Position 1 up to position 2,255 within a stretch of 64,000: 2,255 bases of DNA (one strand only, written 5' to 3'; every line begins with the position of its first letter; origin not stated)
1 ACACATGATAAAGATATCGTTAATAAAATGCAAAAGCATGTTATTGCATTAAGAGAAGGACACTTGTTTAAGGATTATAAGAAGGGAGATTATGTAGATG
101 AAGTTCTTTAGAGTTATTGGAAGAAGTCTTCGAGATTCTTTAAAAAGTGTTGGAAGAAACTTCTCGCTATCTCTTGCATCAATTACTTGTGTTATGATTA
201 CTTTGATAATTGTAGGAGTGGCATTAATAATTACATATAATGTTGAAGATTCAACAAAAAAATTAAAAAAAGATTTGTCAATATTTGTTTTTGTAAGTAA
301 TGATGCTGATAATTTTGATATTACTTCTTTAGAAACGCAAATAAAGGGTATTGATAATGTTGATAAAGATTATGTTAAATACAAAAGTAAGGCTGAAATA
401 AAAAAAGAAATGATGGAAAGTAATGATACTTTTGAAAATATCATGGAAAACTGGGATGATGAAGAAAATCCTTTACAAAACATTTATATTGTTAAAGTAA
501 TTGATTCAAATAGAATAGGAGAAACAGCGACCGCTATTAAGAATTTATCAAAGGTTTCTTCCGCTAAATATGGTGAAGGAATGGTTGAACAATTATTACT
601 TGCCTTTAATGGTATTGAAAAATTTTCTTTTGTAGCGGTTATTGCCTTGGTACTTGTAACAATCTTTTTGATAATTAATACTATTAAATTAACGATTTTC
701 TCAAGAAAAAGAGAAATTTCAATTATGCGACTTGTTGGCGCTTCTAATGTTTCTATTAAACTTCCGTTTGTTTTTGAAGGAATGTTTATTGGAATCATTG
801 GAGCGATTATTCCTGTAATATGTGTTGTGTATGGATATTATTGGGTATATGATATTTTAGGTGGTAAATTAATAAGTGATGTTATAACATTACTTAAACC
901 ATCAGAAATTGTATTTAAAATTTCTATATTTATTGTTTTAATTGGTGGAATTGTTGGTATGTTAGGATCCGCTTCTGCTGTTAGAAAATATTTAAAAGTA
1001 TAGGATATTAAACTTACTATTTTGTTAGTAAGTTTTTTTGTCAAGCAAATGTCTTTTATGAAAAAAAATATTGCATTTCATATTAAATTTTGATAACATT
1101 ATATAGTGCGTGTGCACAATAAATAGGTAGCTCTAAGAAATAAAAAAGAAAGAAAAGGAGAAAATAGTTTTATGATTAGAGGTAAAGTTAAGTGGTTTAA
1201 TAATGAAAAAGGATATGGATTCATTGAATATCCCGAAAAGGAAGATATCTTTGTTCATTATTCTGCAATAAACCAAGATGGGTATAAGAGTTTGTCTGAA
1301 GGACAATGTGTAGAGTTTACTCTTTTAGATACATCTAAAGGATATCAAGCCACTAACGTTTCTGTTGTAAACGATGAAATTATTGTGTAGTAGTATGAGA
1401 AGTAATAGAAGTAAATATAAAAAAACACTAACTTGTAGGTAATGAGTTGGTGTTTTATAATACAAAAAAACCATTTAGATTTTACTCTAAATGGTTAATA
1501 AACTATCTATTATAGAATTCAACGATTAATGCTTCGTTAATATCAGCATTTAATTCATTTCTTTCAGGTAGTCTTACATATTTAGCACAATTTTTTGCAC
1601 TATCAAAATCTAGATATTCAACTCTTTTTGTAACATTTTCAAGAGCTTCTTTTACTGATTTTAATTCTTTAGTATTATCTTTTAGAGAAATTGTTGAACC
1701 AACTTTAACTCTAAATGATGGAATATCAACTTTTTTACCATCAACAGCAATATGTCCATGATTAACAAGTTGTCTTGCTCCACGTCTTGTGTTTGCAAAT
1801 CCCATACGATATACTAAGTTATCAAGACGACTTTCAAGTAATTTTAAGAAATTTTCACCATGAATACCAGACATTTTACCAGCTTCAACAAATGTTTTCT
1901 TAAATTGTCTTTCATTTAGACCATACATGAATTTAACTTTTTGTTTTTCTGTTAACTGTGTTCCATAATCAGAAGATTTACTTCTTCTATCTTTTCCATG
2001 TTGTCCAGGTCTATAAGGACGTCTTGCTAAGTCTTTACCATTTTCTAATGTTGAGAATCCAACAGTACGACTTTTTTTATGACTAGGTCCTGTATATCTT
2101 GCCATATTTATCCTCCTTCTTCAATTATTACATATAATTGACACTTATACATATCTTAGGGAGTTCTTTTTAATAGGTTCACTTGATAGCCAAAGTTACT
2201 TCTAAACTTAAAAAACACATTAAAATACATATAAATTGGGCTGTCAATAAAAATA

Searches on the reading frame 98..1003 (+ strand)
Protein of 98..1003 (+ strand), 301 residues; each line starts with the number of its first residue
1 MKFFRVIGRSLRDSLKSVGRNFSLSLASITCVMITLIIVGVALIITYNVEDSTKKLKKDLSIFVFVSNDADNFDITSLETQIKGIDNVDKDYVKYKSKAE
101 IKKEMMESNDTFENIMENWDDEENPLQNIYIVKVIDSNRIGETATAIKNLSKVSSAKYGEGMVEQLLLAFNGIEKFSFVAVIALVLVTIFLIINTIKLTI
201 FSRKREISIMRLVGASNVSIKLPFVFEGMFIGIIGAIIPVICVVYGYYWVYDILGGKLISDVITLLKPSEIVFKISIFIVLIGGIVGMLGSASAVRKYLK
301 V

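Call 18: search_protein_families(library=pfam, proteins=[window:98-1003:+], max_evalue=0.00001)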
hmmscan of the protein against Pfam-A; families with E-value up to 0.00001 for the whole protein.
window:98-1003:+ (301 aa): 2 families
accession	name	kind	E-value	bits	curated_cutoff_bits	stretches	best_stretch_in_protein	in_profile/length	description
PF18075.7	FtsX_ECD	-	6.8e-13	49.5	23.5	1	61-154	2-94/96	FtsX extracellular domain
PF02687.27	FtsX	-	6.2e-10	39.6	25.5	1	179-299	2-116/120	FtsX-like permease C-terminal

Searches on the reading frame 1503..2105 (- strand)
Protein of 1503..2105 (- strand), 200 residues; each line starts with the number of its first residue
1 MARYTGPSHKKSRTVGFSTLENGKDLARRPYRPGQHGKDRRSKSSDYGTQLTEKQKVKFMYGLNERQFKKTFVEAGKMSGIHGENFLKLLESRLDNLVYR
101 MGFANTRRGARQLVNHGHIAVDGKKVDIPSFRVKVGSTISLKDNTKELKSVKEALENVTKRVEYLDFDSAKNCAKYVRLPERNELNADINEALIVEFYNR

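Call 58: search_protein_families(library=pfam, proteins=[window:1503-2105:-], max_evalue=0.0001)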
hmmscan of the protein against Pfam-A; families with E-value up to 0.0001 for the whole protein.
window:1503-2105:- (200 aa): 2 families
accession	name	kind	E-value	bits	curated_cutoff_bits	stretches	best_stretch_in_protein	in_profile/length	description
PF00163.24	Ribosomal_S4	-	4.6e-27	95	23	1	3-91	1-95/95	Ribosomal protein S4/S9 N-terminal domain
PF01479.30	S4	-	4.3e-20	71.6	22.8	1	93-139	2-48/48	S4 domain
